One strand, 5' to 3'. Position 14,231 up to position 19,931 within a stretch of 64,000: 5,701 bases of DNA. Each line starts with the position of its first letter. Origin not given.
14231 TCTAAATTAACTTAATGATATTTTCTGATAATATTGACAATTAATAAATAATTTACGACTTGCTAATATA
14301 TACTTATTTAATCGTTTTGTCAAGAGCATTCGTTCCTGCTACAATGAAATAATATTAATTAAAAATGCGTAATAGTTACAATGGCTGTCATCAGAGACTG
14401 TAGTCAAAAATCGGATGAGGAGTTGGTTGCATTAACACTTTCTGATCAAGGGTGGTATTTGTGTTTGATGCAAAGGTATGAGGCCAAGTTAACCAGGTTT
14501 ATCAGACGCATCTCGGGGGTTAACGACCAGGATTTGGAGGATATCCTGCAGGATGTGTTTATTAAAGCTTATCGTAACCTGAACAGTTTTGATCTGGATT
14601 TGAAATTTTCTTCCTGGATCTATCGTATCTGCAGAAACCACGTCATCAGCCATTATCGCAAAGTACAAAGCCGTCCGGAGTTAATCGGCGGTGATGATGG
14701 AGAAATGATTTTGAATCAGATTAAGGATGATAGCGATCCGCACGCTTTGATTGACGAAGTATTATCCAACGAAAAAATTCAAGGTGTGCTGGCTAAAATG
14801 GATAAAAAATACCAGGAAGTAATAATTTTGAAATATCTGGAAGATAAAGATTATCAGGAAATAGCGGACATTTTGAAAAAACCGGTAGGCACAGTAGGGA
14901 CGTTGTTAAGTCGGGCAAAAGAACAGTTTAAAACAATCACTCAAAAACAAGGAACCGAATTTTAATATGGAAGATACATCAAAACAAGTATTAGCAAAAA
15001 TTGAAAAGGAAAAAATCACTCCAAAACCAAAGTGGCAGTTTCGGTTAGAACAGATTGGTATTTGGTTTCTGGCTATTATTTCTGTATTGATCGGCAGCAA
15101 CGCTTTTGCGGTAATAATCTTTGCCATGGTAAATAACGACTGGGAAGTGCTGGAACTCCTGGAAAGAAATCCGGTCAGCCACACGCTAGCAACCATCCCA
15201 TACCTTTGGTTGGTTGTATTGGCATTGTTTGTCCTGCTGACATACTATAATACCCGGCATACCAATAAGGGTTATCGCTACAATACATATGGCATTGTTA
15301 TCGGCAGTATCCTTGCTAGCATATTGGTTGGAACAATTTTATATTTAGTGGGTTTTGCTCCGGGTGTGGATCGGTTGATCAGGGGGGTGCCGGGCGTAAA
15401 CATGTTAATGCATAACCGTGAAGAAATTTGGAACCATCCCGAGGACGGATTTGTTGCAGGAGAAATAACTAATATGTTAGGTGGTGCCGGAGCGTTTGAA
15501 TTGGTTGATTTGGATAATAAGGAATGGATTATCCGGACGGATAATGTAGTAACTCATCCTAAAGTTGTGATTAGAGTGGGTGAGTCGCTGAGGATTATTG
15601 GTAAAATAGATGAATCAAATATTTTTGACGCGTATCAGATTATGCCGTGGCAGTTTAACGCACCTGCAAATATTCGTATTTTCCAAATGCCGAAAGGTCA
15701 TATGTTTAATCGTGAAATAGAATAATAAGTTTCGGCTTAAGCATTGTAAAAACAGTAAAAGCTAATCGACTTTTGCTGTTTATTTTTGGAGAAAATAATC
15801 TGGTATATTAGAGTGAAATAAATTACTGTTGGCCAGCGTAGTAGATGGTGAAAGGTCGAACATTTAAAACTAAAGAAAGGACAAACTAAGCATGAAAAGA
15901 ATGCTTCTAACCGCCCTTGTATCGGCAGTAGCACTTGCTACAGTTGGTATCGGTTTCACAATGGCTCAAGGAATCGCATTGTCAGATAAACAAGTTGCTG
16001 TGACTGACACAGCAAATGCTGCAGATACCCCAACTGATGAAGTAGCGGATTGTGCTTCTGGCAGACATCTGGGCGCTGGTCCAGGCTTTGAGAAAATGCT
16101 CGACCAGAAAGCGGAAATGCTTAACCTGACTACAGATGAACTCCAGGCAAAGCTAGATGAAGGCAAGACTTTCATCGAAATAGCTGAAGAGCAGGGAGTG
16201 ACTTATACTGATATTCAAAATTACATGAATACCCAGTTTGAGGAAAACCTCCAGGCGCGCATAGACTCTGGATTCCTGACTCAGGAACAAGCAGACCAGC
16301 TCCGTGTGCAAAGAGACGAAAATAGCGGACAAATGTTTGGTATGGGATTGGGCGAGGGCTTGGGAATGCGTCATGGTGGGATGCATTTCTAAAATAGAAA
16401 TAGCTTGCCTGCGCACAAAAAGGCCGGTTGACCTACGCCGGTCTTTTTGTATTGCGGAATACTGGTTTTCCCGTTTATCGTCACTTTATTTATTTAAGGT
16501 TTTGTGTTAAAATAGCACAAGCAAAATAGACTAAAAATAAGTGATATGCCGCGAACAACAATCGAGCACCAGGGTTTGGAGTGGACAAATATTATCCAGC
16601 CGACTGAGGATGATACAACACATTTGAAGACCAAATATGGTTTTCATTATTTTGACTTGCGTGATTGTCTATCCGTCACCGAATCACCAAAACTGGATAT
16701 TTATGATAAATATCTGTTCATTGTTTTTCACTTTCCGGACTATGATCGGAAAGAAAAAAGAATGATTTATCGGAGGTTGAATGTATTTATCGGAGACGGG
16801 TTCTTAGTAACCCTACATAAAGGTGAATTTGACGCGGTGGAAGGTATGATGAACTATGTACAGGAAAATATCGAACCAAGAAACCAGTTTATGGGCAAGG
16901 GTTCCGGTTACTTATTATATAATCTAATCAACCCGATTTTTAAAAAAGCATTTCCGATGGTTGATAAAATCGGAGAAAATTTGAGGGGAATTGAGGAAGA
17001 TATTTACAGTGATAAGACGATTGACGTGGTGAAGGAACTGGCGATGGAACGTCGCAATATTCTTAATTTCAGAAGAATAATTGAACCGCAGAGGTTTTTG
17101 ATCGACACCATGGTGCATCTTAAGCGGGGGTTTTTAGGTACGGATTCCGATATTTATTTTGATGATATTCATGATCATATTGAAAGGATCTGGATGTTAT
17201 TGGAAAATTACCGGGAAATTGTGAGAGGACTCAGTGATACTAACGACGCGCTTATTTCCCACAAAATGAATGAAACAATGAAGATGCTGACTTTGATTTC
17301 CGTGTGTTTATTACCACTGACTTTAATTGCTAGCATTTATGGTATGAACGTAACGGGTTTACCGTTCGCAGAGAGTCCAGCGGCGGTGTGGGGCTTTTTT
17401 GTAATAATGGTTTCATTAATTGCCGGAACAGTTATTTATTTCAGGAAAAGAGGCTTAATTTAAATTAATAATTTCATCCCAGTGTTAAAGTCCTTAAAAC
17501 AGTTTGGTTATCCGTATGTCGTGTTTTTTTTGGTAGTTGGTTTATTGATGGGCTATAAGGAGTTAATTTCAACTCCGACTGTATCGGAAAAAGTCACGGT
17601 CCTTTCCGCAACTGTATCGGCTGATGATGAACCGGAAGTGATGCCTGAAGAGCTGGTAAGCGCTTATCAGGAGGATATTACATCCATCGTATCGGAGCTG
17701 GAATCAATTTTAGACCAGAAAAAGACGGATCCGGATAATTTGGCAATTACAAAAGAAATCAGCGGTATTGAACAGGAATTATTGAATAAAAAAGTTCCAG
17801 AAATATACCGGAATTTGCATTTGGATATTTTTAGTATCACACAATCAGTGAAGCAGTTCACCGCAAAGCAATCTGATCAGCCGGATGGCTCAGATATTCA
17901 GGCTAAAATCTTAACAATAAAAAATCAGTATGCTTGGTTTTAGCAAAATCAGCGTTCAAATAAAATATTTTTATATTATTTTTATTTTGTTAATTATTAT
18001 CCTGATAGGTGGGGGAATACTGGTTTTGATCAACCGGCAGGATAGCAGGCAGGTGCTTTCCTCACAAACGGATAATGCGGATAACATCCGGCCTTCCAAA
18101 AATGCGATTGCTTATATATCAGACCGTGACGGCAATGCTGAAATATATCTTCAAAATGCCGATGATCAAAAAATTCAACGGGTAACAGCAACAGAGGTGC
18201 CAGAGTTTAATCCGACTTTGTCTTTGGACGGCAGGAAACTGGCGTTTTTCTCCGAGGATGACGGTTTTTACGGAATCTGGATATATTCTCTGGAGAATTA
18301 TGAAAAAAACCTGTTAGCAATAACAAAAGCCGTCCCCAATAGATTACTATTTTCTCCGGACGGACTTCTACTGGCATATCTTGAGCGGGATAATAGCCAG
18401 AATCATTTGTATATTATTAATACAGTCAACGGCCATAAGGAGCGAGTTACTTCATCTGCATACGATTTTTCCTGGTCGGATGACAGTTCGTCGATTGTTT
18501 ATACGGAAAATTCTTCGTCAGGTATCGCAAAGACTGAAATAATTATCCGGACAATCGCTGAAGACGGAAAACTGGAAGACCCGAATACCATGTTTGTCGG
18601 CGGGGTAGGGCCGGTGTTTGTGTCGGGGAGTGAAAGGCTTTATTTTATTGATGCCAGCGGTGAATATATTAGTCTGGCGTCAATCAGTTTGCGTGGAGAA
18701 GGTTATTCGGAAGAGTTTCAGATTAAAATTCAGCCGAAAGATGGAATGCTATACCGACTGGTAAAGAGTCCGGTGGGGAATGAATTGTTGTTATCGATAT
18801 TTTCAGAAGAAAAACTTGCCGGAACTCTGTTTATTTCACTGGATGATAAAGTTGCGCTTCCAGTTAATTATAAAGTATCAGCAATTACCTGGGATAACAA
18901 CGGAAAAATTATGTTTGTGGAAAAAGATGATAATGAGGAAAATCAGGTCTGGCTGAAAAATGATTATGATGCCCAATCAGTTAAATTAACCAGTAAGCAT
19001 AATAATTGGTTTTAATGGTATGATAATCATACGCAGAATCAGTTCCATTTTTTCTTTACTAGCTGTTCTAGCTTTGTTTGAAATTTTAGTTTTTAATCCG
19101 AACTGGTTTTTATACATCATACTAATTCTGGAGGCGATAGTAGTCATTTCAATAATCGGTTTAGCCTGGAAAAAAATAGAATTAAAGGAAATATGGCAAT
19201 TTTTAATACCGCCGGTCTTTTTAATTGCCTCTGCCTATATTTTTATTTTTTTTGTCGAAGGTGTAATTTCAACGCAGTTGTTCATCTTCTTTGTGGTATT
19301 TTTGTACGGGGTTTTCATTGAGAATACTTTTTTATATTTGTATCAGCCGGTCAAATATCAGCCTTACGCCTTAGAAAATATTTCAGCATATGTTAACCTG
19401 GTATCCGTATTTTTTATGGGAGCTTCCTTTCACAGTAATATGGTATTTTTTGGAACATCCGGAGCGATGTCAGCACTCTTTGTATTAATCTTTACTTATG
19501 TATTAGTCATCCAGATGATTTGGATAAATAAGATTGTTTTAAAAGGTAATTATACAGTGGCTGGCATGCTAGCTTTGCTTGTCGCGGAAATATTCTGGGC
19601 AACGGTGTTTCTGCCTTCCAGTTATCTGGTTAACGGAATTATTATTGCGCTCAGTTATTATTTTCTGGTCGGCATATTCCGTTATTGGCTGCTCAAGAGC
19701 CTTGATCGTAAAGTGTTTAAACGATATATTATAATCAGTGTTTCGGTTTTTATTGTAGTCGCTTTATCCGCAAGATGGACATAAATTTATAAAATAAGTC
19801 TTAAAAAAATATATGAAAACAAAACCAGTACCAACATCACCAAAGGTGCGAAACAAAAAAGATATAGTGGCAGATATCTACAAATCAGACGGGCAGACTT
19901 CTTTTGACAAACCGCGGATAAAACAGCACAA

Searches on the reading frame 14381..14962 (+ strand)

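Call 34: search_protein_families(library=pfam, proteins=[window:14381-14962:+], max_evalue=0.01)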
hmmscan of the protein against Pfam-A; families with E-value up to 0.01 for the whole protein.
window:14381-14962:+ (194 aa): 3 families
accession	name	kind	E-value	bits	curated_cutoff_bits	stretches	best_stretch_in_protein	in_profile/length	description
PF04542.20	Sigma70_r2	-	4.6e-15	55.6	24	1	29-96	1-69/71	Sigma-70 region 2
PF08281.18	Sigma70_r4_2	-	2.3e-14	53.2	25.7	1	131-182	2-53/54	Sigma-70, region 4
PF04545.22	Sigma70_r4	-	3.1e-06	27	24.1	1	136-179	1-44/50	Sigma-70, region 4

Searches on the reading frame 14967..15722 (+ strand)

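Call 34: search_protein_families(library=pfam, proteins=[window:14967-15722:+], max_evalue=0.01)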
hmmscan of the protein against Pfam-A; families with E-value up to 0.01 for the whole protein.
window:14967-15722:+ (252 aa): 1 family
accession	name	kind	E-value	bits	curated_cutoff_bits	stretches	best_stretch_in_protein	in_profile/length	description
PF06195.18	DUF996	-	0.0021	18.7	31.3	1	15-129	23-136/138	Protein of unknown function (DUF996)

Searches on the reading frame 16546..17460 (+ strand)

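Call 11: search_protein_families(library=pfam, proteins=[window:16546-17460:+], max_evalue=0.01)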
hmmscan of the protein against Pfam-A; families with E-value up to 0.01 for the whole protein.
window:16546-17460:+ (305 aa): 1 family
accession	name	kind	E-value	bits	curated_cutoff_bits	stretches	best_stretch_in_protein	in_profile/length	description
PF01544.23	CorA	-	2e-64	218.2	27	1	9-301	2-292/292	CorA-like Mg2+ transporter protein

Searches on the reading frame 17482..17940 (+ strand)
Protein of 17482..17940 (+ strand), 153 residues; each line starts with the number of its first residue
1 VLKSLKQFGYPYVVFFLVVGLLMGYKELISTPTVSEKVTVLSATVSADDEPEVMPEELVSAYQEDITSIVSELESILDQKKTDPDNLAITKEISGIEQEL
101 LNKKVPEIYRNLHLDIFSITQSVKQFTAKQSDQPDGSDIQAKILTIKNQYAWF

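Call 34: search_protein_families(library=pfam, proteins=[window:17482-17940:+], max_evalue=0.01)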
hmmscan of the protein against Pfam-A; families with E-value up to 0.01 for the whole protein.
window:17482-17940:+ (153 aa): 1 family
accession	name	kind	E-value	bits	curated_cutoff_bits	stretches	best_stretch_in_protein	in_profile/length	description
PF04595.18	Pox_I6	-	0.0072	15.8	27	0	2-44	51-92/320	Poxvirus I6-like family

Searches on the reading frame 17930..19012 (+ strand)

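Call 11: search_protein_families(library=pfam, proteins=[window:17930-19012:+], max_evalue=0.01)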
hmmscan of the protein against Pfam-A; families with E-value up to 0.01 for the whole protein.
window:17930-19012:+ (361 aa): 3 families
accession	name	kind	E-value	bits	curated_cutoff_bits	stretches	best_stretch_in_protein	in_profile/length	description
PF07676.18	PD40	-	2.2e-13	50.2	20.9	1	83-118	2-38/38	WD40-like Beta Propeller Repeat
PF00930.27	DPPIV_N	-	0.00013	21.2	22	0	45-94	235-284/354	Dipeptidyl peptidase IV (DPP IV) N-terminal region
PF25174.1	Beta-prop_THOC3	-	0.0007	19.1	305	0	96-150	220-271/272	THOC3 beta-propeller domain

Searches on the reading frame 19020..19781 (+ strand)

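Call 11: search_protein_families(library=pfam, proteins=[window:19020-19781:+], max_evalue=0.01)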
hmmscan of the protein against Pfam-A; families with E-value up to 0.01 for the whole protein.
window:19020-19781:+ (254 aa): 1 family
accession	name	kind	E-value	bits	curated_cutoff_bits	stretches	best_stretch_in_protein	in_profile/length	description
PF18900.5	DUF5656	-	3.1e-06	27.2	23.3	1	16-248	11-239/242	Protein of unknown function (DUF5656)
